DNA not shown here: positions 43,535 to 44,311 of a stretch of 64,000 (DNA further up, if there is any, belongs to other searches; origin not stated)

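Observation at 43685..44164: Half-length, single-module homologue of eukaryotic deoxyhypusine hydroxylase (DOHH) in an archaeal genome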

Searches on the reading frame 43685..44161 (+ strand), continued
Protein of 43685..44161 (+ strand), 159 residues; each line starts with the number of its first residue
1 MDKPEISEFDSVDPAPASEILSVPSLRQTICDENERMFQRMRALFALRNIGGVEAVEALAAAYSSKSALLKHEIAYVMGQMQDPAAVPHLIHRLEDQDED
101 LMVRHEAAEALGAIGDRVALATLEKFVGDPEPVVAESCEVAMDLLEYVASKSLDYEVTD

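Call 16: list_cluster_members(proteins=[P0125, P0126, P0127, P0131, P0132, P0137, P0234, P0129, P0140, P0148])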
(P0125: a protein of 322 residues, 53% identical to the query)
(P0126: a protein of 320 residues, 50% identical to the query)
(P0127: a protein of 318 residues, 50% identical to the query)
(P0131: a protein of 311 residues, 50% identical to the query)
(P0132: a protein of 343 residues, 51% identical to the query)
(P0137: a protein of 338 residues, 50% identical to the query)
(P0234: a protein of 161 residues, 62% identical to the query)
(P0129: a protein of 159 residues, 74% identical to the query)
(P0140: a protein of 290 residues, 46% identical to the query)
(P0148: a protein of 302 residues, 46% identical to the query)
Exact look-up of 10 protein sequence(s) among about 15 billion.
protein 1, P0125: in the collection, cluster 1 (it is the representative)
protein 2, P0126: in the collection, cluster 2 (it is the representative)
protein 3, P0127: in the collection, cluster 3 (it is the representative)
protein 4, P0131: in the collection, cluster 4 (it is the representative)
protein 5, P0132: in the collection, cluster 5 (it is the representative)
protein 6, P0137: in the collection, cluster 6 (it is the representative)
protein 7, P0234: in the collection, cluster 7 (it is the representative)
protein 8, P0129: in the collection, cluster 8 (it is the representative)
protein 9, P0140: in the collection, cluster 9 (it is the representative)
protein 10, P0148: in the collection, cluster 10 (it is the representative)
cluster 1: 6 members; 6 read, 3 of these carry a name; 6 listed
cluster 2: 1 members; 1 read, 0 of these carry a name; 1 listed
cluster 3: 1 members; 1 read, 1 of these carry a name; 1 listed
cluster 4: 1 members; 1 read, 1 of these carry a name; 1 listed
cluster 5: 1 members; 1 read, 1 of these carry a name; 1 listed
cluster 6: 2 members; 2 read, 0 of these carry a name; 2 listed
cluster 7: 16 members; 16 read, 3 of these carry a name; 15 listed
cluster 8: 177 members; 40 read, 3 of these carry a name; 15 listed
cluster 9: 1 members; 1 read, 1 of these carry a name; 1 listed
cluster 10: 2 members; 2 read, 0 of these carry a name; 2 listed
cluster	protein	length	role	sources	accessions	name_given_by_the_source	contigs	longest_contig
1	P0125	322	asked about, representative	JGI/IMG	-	deoxyhypusine monooxygenase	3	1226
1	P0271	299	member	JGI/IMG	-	deoxyhypusine monooxygenase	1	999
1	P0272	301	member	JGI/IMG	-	deoxyhypusine monooxygenase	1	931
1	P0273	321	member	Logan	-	-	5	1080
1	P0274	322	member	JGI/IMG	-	-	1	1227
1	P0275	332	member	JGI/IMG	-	-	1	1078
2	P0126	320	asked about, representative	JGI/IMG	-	-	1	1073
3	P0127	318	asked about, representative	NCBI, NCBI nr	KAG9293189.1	hypothetical protein G9A89_010526 [Geosiphon pyriformis]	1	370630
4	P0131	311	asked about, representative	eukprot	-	c55985_g1_i1.p1 GENE.c55985_g1_i1~~c55985_g1_i1.p1 ORF type:complete len:312 ...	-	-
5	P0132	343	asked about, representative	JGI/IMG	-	deoxyhypusine monooxygenase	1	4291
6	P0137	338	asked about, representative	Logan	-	-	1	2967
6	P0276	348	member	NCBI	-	-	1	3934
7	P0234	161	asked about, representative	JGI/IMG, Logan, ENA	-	-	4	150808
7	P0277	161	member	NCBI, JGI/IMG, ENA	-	deoxyhypusine monooxygenase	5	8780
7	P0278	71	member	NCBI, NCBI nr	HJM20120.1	MAG TPA: hypothetical protein QF802_06670, partial [Candidatus Thalassarchaeaceae ... | hypothetical protein [Candidatus Thalassarchaeaceae archaeon]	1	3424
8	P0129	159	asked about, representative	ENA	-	-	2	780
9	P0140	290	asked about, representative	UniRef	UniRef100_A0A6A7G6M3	Deoxyhypusine hydroxylase n=2 Tax=Hirondellea gigas TaxID=1518452 RepID=A0A6A7G6M3_9CRUS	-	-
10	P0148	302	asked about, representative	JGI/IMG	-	-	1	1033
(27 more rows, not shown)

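Call 69: find_encoding_contigs(protein=P0234, flank=8000, max_places=4)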
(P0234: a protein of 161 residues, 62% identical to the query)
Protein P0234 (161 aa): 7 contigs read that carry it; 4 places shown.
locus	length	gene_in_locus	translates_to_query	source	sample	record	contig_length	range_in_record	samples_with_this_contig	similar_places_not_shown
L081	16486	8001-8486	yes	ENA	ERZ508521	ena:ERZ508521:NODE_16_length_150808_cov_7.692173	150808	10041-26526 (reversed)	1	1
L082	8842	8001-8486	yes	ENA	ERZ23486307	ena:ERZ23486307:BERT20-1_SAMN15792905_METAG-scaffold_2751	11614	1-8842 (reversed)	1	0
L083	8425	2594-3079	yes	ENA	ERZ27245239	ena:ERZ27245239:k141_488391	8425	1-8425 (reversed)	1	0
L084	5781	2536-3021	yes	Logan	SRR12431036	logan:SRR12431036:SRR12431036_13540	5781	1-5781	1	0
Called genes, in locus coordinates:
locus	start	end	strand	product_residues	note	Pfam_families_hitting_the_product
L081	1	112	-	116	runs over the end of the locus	PF03960:ArsC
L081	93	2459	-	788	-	PF00133:tRNA-synt_1 (weak), PF09334:tRNA-synt_1g, PF19303:Anticodon_3 (weak), PF01588:tRNA_bind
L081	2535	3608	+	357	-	PF01595:CNNM, PF00571:CBS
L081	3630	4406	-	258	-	-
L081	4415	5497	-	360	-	-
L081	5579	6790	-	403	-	PF01896:DNA_primase_S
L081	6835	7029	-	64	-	-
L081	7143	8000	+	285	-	PF02621:VitK2_biosynth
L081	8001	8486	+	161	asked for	PF13646:HEAT_2, PF03130:HEAT_PBS (weak)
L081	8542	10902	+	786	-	PF24807:WD40_CDC20-Fz, PF24814:WD40_Prp19, PF24817:WD40_WDHD1_1st, PF23414:Beta-prop_EML_2, PF25173:Beta-prop_WDR3_1st, PF25174:Beta-prop_THOC3 (weak), PF00400:WD40, PF23381:Beta-prop_IFT122_1st, +7 more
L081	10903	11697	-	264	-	PF02621:VitK2_biosynth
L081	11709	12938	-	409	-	PF04055:Radical_SAM, PF19288:CofH_C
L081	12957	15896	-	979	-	PF00690:Cation_ATPase_N, PF00122:E1-E2_ATPase, PF13246:Cation_ATPase, PF00702:Hydrolase, PF00689:Cation_ATPase_C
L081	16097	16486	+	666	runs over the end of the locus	PF03169:OPT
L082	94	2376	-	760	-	PF00133:tRNA-synt_1 (weak), PF09334:tRNA-synt_1g, PF19303:Anticodon_3 (weak), PF01588:tRNA_bind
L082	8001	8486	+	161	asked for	PF13646:HEAT_2, PF03130:HEAT_PBS (weak)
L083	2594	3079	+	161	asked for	PF13646:HEAT_2, PF03130:HEAT_PBS (weak)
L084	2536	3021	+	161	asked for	PF13646:HEAT_2, PF03130:HEAT_PBS (weak)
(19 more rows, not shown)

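Call 71: list_cluster_members(proteins=[P0243, P0133, P0135, P0139, P0146, P0150, P0151, P0154, P0161, P0176])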
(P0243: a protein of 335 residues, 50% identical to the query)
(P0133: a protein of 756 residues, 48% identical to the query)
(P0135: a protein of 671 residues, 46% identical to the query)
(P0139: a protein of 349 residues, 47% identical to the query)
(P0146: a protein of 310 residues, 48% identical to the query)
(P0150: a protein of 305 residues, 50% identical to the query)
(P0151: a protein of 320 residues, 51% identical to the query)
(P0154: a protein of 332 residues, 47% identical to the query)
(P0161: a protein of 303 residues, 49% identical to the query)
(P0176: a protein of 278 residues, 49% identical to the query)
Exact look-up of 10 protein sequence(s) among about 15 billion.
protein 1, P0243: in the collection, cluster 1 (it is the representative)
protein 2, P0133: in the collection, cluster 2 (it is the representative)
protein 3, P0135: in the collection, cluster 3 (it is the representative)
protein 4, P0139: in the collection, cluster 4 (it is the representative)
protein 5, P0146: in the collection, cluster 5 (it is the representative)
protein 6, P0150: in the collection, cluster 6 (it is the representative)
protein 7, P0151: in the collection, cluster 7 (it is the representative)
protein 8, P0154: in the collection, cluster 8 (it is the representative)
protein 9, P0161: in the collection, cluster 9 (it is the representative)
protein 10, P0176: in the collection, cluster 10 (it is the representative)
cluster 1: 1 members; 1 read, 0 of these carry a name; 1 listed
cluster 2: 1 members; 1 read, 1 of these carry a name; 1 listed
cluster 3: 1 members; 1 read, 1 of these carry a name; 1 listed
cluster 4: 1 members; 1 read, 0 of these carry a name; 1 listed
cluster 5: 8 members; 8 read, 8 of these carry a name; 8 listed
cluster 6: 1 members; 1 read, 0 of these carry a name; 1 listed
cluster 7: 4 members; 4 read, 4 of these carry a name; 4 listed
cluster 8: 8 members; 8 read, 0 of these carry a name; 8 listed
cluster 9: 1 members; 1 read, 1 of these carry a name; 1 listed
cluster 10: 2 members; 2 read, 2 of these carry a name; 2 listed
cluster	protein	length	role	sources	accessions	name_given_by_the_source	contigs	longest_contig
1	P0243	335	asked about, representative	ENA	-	-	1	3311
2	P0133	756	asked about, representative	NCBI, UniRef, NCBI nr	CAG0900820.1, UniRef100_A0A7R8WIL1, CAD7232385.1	unnamed protein product [Cyprideis torosa] | Deoxyhypusine hydroxylase n=1 Tax=Cyprideis torosa TaxID=163714 RepID=A0A7R8WIL1_9CRUS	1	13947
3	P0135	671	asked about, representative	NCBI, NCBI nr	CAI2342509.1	unnamed protein product [Caenorhabditis sp. 36 PRJEB53466]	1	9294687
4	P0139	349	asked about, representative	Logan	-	-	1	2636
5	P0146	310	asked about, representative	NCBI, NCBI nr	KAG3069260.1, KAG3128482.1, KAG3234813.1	hypothetical protein PI124_g20138 [Phytophthora idaei] | hypothetical protein PI125_g23247 [Phytophthora idaei]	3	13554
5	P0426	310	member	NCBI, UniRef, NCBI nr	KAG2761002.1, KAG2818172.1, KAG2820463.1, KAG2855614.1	hypothetical protein JG687_00014984 [Phytophthora cactorum] | Deoxyhypusine hydroxylase n=1 Tax=Phytophthora cactorum TaxID=29920 RepID=A0A329RPY8_9STRA | hypothetical protein Pcac1_g27087 [Phytophthora cactorum]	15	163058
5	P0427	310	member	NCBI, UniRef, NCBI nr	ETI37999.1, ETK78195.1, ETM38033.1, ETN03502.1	hypothetical protein L915_15738 [Phytophthora nicotianae] | Deoxyhypusine hydroxylase n=4 Tax=Phytophthora nicotianae TaxID=4792 RepID=W2PRF4_PHYN3 | hypothetical protein PPTG_15729 [Phytophthora nicotianae INRA-310]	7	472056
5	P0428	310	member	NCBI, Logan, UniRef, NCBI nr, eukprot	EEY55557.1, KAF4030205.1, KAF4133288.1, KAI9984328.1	deoxyhypusine hydroxylase, putative [Phytophthora infestans T30-4] | Deoxyhypusine hydroxylase n=2 Tax=Phytophthora infestans TaxID=4787 RepID=D0NC43_PHYIT | XP_002903133.1 deoxyhypusine hydroxylase, putative [Phytophthora infestans T30-4]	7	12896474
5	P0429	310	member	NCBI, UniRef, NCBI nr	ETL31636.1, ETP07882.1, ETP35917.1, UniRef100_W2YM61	hypothetical protein F441_16010 [Phytophthora nicotianae CJ01A1] | Deoxyhypusine hydroxylase n=3 Tax=Phytophthora nicotianae TaxID=4792 RepID=W2YM61_PHYNI | hypothetical protein L916_15629 [Phytophthora nicotianae]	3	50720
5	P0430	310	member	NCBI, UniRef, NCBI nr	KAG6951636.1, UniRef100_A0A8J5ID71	hypothetical protein JG688_00013649 [Phytophthora aleatoria] | Deoxyhypusine hydroxylase n=1 Tax=Phytophthora aleatoria TaxID=2496075 ...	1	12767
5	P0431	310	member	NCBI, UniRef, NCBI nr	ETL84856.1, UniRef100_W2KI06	hypothetical protein L917_15450 [Phytophthora nicotianae] | Deoxyhypusine hydroxylase n=1 Tax=Phytophthora nicotianae TaxID=4792 RepID=W2KI06_PHYNI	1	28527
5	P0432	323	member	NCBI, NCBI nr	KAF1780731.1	Deoxyhypusine hydroxylase [Phytophthora cactorum]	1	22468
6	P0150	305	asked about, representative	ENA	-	-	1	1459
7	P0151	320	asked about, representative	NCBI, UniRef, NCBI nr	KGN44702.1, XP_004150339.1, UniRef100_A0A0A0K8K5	deoxyhypusine hydroxylase [Cucumis sativus] | Deoxyhypusine hydroxylase n=1 Tax=Cucumis sativus TaxID=3659 RepID=A0A0A0K8K5_CUCSA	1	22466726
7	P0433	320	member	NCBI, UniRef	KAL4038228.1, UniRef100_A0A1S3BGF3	hypothetical protein IC575_001838 [Cucumis melo] | Deoxyhypusine hydroxylase n=1 Tax=Cucumis melo TaxID=3656 RepID=A0A1S3BGF3_CUCME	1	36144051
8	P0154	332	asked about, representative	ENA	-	-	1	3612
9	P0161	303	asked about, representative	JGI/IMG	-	deoxyhypusine monooxygenase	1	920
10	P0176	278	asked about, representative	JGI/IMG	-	deoxyhypusine monooxygenase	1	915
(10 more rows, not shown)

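Call 78: list_cluster_members(proteins=[P0017, P0037, P0041, P0068, P0070, P0076, P0081, P0094, P0107, P0024])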
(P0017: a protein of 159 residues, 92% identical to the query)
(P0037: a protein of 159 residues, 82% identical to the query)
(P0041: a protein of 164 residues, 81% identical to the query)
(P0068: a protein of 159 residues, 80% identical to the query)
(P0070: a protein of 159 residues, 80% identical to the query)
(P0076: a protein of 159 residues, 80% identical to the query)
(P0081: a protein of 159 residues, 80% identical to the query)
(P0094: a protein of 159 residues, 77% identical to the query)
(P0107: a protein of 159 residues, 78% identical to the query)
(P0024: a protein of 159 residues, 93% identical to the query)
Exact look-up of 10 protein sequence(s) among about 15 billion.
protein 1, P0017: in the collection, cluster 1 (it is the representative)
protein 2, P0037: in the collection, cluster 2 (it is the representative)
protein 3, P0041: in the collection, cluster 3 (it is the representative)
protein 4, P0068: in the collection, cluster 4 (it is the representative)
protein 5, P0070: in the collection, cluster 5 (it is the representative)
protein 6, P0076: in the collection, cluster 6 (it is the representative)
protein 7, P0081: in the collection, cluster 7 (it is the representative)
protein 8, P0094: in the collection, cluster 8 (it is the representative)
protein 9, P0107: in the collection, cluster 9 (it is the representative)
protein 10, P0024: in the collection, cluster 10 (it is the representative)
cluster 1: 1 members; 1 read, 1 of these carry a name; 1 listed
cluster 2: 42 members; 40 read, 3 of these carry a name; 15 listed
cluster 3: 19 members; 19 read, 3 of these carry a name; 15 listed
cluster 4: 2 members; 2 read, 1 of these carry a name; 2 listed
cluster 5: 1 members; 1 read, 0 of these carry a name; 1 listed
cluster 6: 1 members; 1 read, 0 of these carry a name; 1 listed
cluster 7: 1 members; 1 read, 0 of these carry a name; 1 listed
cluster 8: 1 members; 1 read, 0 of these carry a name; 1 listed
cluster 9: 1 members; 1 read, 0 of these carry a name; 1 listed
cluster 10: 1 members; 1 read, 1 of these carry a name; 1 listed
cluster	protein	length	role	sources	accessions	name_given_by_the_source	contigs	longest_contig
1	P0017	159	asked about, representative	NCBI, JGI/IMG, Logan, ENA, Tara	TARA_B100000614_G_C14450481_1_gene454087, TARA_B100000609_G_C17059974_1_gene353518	strand:- start:467 stop:946 length:480 start_codon:yes stop_codon:yes gene_type:complete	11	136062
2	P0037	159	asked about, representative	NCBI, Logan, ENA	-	-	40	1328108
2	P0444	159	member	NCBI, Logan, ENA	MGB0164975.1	MAG: HEAT repeat domain-containing protein [Candidatus Thalassarchaeaceae archaeon]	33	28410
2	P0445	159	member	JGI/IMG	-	deoxyhypusine monooxygenase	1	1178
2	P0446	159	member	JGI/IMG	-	deoxyhypusine monooxygenase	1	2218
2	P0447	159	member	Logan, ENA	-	-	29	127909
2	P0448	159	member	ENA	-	-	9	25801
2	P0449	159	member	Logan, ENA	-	-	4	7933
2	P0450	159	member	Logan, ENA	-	-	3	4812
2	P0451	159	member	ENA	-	-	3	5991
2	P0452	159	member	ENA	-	-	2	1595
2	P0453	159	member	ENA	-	-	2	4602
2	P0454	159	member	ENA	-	-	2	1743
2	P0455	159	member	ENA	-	-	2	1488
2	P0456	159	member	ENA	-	-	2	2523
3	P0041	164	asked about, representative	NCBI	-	-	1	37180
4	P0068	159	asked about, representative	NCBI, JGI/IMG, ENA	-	-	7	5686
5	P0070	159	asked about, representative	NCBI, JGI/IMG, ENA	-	-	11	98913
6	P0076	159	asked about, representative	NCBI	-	-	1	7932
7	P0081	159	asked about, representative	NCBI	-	-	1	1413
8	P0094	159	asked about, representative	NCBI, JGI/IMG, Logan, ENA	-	-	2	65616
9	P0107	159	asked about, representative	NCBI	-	-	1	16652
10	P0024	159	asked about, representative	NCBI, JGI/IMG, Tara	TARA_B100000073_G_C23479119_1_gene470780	strand:- start:151 stop:630 length:480 start_codon:yes stop_codon:yes gene_type:complete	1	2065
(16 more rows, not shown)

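Call 91: find_related_loci(query=A1, collection=viral_contigs, flank=5000)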
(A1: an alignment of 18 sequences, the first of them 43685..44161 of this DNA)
Query A1 (159 aa) in viral_contigs; peptide patterns used: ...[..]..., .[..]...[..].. (x = any residue, [..] = any of these).
79 stretches matched a pattern, but none encodes a relative of the query by tblastn (E <= 1e-3).
